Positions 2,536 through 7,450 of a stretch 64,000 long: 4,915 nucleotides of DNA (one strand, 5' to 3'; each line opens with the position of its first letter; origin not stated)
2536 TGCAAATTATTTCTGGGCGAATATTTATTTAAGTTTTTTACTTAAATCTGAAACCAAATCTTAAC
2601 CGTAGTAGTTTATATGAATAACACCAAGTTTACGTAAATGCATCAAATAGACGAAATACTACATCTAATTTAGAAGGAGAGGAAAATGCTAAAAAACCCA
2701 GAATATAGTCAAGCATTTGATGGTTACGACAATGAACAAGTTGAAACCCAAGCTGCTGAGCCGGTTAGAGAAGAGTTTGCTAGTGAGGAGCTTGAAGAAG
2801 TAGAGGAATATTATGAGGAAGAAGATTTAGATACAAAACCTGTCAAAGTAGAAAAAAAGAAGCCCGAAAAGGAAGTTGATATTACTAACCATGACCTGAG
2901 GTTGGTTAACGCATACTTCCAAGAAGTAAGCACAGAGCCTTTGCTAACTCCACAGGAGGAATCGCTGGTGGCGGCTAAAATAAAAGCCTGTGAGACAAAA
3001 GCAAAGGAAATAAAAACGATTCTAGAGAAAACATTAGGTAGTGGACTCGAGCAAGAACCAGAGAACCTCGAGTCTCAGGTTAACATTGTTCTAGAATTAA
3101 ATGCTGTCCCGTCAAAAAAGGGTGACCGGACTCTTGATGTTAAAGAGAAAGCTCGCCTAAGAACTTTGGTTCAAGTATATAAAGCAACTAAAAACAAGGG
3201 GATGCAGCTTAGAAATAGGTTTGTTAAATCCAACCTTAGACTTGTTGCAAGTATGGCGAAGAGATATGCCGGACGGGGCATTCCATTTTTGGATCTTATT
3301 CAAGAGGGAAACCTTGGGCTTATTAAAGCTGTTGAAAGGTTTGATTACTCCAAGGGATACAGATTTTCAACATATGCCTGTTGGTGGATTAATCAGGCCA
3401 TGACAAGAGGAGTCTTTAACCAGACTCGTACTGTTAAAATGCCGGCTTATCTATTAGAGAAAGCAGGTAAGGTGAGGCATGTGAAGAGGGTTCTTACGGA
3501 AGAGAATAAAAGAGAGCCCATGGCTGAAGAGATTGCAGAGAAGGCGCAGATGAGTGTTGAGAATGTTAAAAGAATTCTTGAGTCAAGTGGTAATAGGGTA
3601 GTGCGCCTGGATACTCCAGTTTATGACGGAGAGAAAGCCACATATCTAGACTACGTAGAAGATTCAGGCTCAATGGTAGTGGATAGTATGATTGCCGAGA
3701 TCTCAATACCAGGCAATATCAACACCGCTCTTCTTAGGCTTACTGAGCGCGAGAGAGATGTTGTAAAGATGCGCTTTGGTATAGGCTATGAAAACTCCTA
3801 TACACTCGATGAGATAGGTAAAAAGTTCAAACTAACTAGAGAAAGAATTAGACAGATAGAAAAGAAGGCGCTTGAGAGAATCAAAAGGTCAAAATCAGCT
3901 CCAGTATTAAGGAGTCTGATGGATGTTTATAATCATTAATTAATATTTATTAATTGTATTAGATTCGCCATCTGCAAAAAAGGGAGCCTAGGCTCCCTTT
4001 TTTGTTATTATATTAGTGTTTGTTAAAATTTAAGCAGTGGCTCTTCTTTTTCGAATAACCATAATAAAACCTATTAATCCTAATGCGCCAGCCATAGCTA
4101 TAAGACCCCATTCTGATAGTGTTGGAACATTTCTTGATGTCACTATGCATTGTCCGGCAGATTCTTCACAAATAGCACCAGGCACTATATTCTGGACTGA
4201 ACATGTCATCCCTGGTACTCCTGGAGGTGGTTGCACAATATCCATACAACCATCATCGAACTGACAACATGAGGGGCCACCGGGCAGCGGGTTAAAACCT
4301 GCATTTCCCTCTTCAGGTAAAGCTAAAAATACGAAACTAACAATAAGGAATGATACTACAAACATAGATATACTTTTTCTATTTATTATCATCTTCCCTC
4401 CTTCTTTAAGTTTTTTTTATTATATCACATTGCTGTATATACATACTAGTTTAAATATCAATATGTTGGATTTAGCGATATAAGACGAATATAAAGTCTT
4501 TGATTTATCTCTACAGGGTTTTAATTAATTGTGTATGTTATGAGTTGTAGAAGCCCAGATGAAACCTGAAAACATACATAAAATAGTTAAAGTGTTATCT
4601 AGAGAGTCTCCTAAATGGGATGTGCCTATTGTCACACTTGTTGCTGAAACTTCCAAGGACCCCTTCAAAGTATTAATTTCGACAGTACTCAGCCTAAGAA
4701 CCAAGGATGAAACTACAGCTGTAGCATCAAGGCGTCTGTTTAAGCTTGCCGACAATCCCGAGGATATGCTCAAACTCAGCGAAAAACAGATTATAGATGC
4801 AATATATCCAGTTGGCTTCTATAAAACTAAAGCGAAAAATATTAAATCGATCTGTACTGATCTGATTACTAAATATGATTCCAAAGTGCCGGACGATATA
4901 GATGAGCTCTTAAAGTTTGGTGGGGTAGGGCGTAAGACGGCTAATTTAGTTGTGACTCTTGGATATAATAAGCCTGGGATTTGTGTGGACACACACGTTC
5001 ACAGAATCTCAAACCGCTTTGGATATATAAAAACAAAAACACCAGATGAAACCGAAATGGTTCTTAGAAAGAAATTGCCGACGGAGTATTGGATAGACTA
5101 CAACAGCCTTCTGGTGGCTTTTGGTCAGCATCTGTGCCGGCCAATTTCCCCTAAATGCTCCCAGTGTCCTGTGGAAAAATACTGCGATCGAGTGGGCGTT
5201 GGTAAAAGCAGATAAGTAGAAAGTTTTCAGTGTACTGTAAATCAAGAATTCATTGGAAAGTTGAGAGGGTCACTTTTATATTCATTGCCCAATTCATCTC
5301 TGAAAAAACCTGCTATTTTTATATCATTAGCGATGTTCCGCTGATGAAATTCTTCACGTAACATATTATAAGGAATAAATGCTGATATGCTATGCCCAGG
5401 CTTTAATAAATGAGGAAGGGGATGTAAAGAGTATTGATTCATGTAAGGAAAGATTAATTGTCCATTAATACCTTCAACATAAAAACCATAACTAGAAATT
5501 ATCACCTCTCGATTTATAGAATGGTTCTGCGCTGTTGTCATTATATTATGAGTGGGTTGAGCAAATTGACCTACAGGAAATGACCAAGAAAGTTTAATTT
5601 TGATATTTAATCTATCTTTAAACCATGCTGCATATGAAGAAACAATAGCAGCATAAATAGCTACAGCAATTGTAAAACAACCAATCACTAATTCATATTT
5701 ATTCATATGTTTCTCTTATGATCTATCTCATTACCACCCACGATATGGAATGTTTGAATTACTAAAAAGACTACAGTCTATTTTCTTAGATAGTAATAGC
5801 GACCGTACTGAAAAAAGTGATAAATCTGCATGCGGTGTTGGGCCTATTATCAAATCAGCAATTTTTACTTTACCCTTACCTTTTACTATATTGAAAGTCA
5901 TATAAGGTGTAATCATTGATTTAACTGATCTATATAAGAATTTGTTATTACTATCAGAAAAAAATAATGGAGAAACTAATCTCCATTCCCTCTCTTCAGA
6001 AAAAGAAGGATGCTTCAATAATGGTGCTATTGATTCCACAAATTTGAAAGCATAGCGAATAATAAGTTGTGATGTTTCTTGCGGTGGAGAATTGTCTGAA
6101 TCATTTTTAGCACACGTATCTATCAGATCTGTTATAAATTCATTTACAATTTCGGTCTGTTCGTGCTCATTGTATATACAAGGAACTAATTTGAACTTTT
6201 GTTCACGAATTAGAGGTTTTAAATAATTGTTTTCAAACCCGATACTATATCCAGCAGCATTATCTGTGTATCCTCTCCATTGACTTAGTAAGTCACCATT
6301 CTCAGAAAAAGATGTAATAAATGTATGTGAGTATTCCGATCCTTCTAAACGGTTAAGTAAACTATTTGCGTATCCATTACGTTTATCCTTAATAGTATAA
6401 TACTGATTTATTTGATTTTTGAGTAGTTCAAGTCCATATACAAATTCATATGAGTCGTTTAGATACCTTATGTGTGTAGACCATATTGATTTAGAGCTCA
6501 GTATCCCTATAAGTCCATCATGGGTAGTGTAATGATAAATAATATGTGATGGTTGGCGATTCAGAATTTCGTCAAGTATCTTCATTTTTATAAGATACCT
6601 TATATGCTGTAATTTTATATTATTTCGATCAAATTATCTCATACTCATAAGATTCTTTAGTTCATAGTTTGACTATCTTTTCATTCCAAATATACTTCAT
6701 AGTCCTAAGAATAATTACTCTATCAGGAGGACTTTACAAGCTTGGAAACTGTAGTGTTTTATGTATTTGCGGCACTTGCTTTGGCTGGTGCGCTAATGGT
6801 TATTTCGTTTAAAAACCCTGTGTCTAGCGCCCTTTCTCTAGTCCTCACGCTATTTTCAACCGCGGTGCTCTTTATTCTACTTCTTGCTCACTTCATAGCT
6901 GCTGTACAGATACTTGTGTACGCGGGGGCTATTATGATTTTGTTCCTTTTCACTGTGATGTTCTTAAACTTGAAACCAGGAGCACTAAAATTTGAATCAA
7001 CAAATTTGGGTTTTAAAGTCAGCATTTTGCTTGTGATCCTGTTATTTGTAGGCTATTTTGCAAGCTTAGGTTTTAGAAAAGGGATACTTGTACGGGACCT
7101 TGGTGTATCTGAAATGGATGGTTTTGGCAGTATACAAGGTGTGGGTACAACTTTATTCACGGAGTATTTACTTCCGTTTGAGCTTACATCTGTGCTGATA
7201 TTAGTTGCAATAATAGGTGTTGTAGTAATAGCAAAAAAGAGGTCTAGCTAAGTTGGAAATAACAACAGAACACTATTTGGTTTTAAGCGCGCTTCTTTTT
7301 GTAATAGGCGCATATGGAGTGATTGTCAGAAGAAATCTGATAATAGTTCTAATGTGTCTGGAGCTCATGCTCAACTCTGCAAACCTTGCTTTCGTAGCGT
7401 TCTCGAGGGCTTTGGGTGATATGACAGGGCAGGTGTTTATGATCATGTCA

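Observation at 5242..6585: AT-rich two-gene island: DUF2971-like protein plus a membrane-anchored unknown, wedged between nth and nuoJKL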

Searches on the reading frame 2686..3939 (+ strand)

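Call 81: search_protein_families(library=ncbifam, proteins=[window:2686-3939:+], max_evalue=0.001)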
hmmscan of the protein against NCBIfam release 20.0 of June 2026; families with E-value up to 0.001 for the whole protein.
window:2686-3939:+ (417 aa): 48 families (the best 25 are shown)
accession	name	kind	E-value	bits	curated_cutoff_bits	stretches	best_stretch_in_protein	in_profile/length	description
NF004208.0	PRK05658.1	equivalog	2.3e-88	297.8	555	1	156-413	374-630/631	RNA polymerase sigma factor RpoD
NF041931.2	MzaA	equivalog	2e-80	271.6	800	1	88-414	429-716/726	MZA anti-phage system associated sigma-70 family RNA polymerase sigma factor MzaA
TIGR02393.1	RpoD_Cterm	equivalog_domain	2.3e-78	263.1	354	1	176-412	2-237/238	RNA polymerase sigma factor RpoD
NF005920.0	PRK07921.1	subfamily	2.9e-78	263.2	464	1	166-410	82-325/328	RNA polymerase sigma factor SigB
TIGR02997.1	Sig70-cyanoRpoD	subfamily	2.9e-78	263.1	384.5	1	73-399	2-297/298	RNA polymerase sigma factor, RpoD/SigA family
NF005643.0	PRK07406.1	equivalog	1.1e-74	251.9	500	1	21-409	41-393/397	RNA polymerase sigma factor RpoD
NF006666.0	PRK09210.1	equivalog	2.9e-74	250.6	572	1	169-412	127-369/370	RNA polymerase sigma factor RpoD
NF004207.0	PRK05657.1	equivalog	7.6e-74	249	394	2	167-402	82-316/329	RNA polymerase sigma factor RpoS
TIGR02394.1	rpoS_proteo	equivalog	1.4e-72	244.6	378.7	1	169-402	41-273/285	RNA polymerase sigma factor RpoS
NF004561.0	PRK05901.1-3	equivalog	4.3e-71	240.7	582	1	88-413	219-537/537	RNA polymerase sigma factor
NF004560.0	PRK05901.1-1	equivalog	6.1e-68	230.2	711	1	165-413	269-516/516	RNA polymerase sigma factor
NF005785.0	PRK07598.1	equivalog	8.2e-66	222.5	554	1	35-410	25-409/415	RNA polymerase sigma factor SigC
NF004564.0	PRK05901.2-2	equivalog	3e-62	210.9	617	1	175-412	249-493/500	RNA polymerase sigma factor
NF004562.0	PRK05901.1-4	equivalog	6.6e-61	206.5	779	1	161-415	297-556/571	RNA polymerase sigma factor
NF005642.0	PRK07405.1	subfamily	4.8e-60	203.4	524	1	165-404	73-310/318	RNA polymerase sigma factor SigD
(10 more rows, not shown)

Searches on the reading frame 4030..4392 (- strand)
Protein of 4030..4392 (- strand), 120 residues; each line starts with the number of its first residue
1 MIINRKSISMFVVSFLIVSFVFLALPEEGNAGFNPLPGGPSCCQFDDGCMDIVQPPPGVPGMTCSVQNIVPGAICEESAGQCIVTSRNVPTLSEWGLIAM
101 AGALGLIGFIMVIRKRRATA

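Call 81: search_protein_families(library=ncbifam, proteins=[window:4030-4392:-], max_evalue=0.001)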
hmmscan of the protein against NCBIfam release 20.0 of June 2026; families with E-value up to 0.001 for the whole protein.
window:4030-4392:- (120 aa): 2 families
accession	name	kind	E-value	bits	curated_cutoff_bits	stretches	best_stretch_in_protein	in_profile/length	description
TIGR04174.1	IPTL_CTERM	subfamily_domain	4.2e-06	26.9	20.5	1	89-109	1-21/27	IPTL-CTERM sorting domain-containing protein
NF033207.2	midcut_by_XrtH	subfamily_domain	1.4e-05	25.3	45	1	85-112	33-60/175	midcut-by-XrtH protein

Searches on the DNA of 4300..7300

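Call 90: search_rna_families(source=window, start=4300, end=7300, threshold=evalue, max_evalue=1)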
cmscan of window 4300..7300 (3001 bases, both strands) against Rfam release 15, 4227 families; matches with E-value up to 1: 1.
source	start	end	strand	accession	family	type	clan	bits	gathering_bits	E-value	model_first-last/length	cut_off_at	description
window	6022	6151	+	RF00482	snoF1_F2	Gene; snRNA; snoRNA; HACA-box;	-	21.1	60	0.63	1-140/140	no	Small nucleolar RNA F1/F2/snoR5a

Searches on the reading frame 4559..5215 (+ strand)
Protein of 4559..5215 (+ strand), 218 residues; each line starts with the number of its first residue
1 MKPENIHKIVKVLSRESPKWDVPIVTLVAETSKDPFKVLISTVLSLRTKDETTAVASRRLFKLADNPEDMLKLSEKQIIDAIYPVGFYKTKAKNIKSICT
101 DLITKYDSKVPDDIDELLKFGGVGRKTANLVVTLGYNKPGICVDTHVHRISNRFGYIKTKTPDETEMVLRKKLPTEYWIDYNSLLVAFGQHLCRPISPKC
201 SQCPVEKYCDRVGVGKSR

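Call 15: find_related_loci(query=window:4559-5215:+, collection=genome_contigs, flank=6000)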
Query window:4559-5215:+ (218 aa) in genome_contigs; peptide patterns used: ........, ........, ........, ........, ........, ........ (x = any residue, [..] = any of these).
599 stretches matched a pattern (row limit reached: there are more); 410 encode a relative of the query (tblastn E <= 1e-3); the best 80 are kept; 80 distinct loci.
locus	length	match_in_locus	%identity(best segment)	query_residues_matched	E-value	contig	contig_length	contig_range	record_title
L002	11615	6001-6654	88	1-218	4e-130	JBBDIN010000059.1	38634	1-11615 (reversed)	MAG: Thermodesulfobacteriota bacterium isolate LejiaA_40_8 Lejia_A_1701_length_38634_cov_5, whole genome shotgun sequenc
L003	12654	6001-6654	86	1-218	5e-129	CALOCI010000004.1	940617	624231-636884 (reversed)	MAG: uncultured Thermodesulfobacteriota bacterium isolate LOGT_bin.0081 genome assembly, contig: contig_15980, whole gen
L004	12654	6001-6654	85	1-218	2e-127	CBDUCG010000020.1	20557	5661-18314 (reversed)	MAG TPA_asm: uncultured bacterium isolate ERR2431957_concoct_61 genome assembly, contig: ERZ23878503.501, whole genome s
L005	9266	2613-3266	86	1-218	5e-127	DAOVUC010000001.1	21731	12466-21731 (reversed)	MAG TPA_asm: Candidatus Dadabacteria bacterium isolate CSMAG_1669 CSMAG_1669_k141_3763818_length_21731_cov_12.0000, whol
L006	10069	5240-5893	87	1-218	1e-126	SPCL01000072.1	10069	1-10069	MAG: Thermodesulfobacteriales bacterium isolate das_tool.metabat2.12 k141_773375, whole genome shotgun sequence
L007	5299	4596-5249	86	1-218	2e-126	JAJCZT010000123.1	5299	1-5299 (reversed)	MAG: Deltaproteobacteria bacterium isolate OFTM235 OFTM235_122, whole genome shotgun sequence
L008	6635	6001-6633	85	1-211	4e-123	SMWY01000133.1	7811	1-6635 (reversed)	MAG: Candidatus Dadabacteria bacterium isolate CR02bin9 k141_1937751, whole genome shotgun sequence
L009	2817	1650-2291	70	5-218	8e-107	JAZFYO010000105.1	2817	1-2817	MAG: Candidatus Binatia bacterium isolate MT5bin.32 MT5bin.32_105, whole genome shotgun sequence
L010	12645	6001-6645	70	4-218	8e-104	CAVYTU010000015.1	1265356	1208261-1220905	MAG: uncultured delta proteobacterium isolate MFD05567.bin.2.108 genome assembly, contig: contig_65847, whole genome sho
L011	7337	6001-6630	70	5-214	7e-103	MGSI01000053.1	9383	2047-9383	MAG: Deltaproteobacteria bacterium RIFCSPLOWO2_02_FULL_57_26 rifcsplowo2_02_scaffold_20056, whole genome shotgun sequenc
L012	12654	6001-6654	70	1-218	2e-103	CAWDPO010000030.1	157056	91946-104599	MAG: uncultured delta proteobacterium isolate MFD04850.bin.2.104 genome assembly, contig: contig_6837, whole genome shot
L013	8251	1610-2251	70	5-218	7e-103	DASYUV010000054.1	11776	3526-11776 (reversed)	MAG TPA_asm: Candidatus Binatia bacterium isolate SMAG_U4604 k141_2474598, whole genome shotgun sequence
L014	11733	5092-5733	70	5-218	6e-103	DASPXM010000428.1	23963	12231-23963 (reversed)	MAG TPA_asm: Verrucomicrobiia bacterium isolate SMAG_U11567 k141_389458, whole genome shotgun sequence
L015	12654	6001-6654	68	1-218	9e-103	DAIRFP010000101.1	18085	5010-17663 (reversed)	MAG TPA_asm: Thermodesulfobacteriota bacterium isolate CTOTU25984 NODE_784_length_18085_cov_6.324016, whole genome shotg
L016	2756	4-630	71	10-218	8e-106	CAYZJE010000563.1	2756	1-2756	MAG TPA_asm: uncultured Syntrophobacter sp. isolate binchicken_co165_277 genome assembly, contig: k141_1711606, whole ge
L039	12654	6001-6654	89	1-218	6e-131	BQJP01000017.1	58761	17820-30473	MAG: Thermodesulfobacteriota bacterium DHS20C13 DNA, sequence017, whole genome shotgun sequence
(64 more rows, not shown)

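Call 55: search_protein_families(library=pfam, proteins=[L004:6810-6995:+, L004:7012-7398:+, L002:6800-7291:+], max_evalue=0.01)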
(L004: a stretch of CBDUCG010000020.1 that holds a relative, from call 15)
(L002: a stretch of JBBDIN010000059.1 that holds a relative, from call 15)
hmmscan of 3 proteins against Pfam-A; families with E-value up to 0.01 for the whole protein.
L004:6810-6995:+ (61 aa): 1 family
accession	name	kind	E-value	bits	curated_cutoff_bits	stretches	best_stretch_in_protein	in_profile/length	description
PF09954.14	DUF2188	-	1.1e-15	58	22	1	2-52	12-62/62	Uncharacterized protein conserved in bacteria (DUF2188)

L004:7012-7398:+ (128 aa): 2 families
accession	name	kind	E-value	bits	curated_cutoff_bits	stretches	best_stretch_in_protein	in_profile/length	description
PF13456.12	RVT_3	-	1.6e-18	67.3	21.6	1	11-123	2-114/123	Reverse transcriptase-like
PF00075.30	RNase_H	-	7.1e-11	42.9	25.8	1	6-94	3-87/141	RNase H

L002:6800-7291:+ (163 aa): 0 families

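Call 81: search_protein_families(library=ncbifam, proteins=[window:4559-5215:+, L002:6800-7291:+], max_evalue=0.001)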
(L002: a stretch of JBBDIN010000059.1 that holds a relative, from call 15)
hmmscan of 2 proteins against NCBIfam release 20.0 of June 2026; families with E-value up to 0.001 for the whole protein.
window:4559-5215:+ (218 aa): 8 families
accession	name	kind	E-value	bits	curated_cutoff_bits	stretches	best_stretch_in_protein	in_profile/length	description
TIGR01083.1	nth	equivalog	2.3e-55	187.2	211.7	1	32-200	24-192/192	endonuclease III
NF007978.0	PRK10702.1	equivalog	9.6e-36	123.4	405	1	8-210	5-204/211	endonuclease III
TIGR01084.1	mutY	equivalog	3.3e-23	82.6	286.5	1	31-210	24-207/277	A/G-specific adenine glycosylase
NF053634.1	MonDNAglycDR2438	equivalog_domain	1.1e-22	80.7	400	1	32-211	17-206/219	monofunctional DNA glycosylase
NF010488.0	PRK13910.1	equivalog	4.9e-16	58.9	471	1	85-209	44-167/290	adenine-specific DNA glycosylase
NF008132.0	PRK10880.1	equivalog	5.8e-14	51.9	427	1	26-209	22-209/351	A/G-specific adenine glycosylase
NF010494.0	PRK13913.1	equivalog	8.3e-07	29.1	192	1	35-156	32-164/220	3-methyladenine DNA glycosylase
TIGR00588.1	ogg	subfamily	0.00015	21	397.85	1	112-161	217-267/310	8-oxoguanine DNA-glycosylase (ogg)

L002:6800-7291:+ (163 aa): 0 families
